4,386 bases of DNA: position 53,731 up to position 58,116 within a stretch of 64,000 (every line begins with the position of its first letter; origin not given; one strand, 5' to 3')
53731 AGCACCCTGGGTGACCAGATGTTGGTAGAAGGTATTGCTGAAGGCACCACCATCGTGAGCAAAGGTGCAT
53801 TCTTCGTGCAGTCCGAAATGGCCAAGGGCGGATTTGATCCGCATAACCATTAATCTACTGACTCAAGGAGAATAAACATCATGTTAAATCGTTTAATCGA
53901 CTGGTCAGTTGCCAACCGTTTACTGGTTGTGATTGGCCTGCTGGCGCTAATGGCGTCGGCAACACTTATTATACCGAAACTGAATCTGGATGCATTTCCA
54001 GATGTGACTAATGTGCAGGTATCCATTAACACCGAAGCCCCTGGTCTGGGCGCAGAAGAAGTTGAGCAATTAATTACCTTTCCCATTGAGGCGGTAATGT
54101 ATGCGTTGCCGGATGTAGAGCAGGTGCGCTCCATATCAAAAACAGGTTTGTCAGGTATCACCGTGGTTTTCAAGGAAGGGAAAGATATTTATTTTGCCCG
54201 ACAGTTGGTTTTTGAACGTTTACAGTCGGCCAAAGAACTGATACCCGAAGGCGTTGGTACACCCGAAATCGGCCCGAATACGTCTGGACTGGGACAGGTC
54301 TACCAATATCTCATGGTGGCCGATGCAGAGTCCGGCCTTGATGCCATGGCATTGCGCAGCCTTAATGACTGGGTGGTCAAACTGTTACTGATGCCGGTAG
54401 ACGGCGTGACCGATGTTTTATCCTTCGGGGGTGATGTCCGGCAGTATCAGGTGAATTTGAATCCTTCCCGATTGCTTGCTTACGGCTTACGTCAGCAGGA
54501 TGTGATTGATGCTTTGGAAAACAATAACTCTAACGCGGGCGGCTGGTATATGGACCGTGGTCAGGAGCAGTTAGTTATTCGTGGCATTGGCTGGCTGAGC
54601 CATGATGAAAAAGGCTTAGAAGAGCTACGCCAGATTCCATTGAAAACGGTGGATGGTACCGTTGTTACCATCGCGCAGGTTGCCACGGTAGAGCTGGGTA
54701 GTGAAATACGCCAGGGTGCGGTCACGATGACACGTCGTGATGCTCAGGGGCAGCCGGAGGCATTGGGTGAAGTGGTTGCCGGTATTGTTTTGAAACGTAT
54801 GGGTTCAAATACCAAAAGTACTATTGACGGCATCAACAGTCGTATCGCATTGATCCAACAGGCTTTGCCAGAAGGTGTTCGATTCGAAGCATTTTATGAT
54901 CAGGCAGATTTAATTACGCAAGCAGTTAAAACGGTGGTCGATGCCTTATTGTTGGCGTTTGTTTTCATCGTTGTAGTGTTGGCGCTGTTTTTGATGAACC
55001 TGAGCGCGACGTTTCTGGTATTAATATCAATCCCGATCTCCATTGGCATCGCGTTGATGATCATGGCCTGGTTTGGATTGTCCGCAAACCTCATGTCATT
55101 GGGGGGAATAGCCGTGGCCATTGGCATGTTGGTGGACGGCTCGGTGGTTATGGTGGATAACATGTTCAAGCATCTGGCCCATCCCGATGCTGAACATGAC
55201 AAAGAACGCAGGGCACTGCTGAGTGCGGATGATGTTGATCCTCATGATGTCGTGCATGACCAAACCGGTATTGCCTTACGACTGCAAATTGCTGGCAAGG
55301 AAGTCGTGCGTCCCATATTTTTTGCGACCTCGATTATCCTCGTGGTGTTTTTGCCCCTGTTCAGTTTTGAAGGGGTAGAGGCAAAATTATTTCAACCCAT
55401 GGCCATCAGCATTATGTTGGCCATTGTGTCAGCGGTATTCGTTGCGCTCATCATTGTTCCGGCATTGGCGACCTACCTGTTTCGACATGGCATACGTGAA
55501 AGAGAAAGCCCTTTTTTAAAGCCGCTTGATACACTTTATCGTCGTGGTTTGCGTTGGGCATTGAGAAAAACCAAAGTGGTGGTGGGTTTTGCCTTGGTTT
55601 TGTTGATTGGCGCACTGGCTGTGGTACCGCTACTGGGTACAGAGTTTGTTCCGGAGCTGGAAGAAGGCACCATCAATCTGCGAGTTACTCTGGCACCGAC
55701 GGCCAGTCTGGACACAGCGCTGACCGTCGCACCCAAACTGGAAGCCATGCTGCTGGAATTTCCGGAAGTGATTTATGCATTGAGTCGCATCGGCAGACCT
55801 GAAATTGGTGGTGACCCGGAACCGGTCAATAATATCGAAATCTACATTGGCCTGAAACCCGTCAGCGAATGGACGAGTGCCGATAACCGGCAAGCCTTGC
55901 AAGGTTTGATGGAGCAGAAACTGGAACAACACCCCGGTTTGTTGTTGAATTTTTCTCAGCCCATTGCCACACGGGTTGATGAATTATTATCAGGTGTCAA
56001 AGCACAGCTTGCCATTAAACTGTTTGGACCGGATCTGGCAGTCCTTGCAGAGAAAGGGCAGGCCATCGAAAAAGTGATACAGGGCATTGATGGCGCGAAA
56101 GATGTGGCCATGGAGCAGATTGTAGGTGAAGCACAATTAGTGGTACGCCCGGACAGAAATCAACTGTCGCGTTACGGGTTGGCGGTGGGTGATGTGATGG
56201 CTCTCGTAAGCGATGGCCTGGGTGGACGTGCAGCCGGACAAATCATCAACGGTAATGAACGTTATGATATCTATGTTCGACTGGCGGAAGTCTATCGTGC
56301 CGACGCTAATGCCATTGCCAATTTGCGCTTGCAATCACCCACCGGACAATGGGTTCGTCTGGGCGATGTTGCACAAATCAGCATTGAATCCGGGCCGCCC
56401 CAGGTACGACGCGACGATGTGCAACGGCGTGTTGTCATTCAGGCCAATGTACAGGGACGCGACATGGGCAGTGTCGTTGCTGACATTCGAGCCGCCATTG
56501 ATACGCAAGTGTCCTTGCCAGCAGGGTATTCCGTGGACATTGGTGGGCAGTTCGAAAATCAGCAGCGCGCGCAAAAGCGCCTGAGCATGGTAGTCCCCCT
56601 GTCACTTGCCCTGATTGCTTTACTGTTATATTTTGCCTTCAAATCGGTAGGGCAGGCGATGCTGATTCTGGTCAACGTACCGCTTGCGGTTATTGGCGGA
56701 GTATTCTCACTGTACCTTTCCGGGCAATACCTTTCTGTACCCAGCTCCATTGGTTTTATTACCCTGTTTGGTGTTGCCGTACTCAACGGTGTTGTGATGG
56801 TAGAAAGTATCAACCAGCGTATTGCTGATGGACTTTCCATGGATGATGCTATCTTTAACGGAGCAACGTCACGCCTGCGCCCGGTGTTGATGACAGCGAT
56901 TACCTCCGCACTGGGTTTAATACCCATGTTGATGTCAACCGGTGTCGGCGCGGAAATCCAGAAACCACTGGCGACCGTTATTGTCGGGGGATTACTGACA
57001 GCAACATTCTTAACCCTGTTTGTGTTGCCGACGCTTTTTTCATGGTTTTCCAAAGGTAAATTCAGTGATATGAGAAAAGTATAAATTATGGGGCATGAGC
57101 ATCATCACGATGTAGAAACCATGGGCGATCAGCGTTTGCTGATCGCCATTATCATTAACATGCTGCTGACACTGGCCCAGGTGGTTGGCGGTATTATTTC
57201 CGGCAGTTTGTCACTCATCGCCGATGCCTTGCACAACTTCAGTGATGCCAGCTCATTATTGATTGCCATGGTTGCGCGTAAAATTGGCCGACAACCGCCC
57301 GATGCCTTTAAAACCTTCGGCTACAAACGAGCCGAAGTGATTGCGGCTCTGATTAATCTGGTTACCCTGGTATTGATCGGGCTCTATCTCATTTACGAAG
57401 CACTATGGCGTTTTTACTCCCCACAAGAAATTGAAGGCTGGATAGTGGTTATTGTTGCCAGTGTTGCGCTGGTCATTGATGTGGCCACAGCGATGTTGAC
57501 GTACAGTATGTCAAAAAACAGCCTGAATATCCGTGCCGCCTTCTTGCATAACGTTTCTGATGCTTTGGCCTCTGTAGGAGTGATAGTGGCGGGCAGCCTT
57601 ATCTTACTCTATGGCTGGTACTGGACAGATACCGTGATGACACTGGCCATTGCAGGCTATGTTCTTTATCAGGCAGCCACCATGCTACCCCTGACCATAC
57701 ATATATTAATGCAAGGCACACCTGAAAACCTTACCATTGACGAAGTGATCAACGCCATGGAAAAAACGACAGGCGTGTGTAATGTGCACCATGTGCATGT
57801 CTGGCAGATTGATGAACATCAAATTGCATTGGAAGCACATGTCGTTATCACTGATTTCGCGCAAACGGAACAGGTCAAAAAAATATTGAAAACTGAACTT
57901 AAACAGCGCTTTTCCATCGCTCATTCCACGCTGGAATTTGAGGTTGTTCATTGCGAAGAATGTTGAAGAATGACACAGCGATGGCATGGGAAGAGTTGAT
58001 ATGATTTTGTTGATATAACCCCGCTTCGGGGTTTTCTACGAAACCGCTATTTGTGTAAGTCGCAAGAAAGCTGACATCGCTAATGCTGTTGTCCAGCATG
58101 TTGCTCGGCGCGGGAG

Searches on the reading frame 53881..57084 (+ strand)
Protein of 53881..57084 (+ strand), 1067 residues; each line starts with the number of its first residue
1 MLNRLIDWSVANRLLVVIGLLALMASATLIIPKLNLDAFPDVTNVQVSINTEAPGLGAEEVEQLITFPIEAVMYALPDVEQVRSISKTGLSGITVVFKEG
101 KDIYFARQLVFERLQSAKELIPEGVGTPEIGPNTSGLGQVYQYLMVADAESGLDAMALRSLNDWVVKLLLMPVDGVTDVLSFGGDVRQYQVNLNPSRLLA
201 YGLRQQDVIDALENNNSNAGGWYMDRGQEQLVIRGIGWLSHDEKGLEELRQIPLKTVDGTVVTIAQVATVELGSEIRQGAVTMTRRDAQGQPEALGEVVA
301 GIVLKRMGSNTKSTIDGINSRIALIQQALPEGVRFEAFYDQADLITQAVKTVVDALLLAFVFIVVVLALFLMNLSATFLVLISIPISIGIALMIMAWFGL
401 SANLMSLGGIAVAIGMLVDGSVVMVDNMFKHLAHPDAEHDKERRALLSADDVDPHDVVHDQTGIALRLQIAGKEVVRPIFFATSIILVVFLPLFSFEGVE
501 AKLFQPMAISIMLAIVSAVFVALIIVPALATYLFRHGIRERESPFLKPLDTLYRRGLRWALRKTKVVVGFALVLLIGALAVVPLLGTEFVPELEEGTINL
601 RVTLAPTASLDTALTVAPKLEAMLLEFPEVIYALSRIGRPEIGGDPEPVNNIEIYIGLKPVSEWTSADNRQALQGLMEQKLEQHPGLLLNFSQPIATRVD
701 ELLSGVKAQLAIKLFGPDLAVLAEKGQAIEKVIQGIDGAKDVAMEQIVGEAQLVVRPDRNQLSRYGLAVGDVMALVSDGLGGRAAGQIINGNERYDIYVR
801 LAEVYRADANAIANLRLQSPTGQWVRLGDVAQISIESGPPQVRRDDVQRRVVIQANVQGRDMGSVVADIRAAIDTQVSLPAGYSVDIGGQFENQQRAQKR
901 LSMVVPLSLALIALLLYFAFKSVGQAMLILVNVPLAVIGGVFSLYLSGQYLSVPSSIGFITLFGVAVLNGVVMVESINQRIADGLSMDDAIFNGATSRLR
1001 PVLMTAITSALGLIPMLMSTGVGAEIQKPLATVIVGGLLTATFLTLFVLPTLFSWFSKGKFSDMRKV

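Call 69: search_protein_families(library=pfam, proteins=[window:53881-57084:+], max_evalue=0.0001)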
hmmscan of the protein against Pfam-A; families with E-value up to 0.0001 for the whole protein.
window:53881-57084:+ (1067 aa): 3 families
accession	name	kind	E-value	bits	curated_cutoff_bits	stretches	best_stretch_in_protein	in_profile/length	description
PF00873.25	ACR_tran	-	6.8e-269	895.2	28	1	6-1056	2-1020/1021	AcrB/AcrD/AcrF family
PF03176.21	MMPL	-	4.6e-06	26.2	20.5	1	851-1059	90-305/333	MMPL family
PF02355.23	SecD_SecF_C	-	2.2e-05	24.4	20.5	0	346-434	27-114/189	Protein export membrane protein SecD/SecF, C-terminal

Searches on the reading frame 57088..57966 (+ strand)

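Call 69: search_protein_families(library=pfam, proteins=[window:57088-57966:+], max_evalue=0.0001)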
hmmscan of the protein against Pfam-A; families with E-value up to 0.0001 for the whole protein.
window:57088-57966:+ (292 aa): 2 families
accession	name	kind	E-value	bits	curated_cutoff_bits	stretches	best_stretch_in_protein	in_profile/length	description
PF01545.26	Cation_efflux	-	1.3e-43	149.5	26.6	1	17-208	1-198/198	Cation efflux family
PF16916.11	ZT_dimer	-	2e-08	34.6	26.7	1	212-284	1-75/78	Dimerisation domain of Zinc Transporter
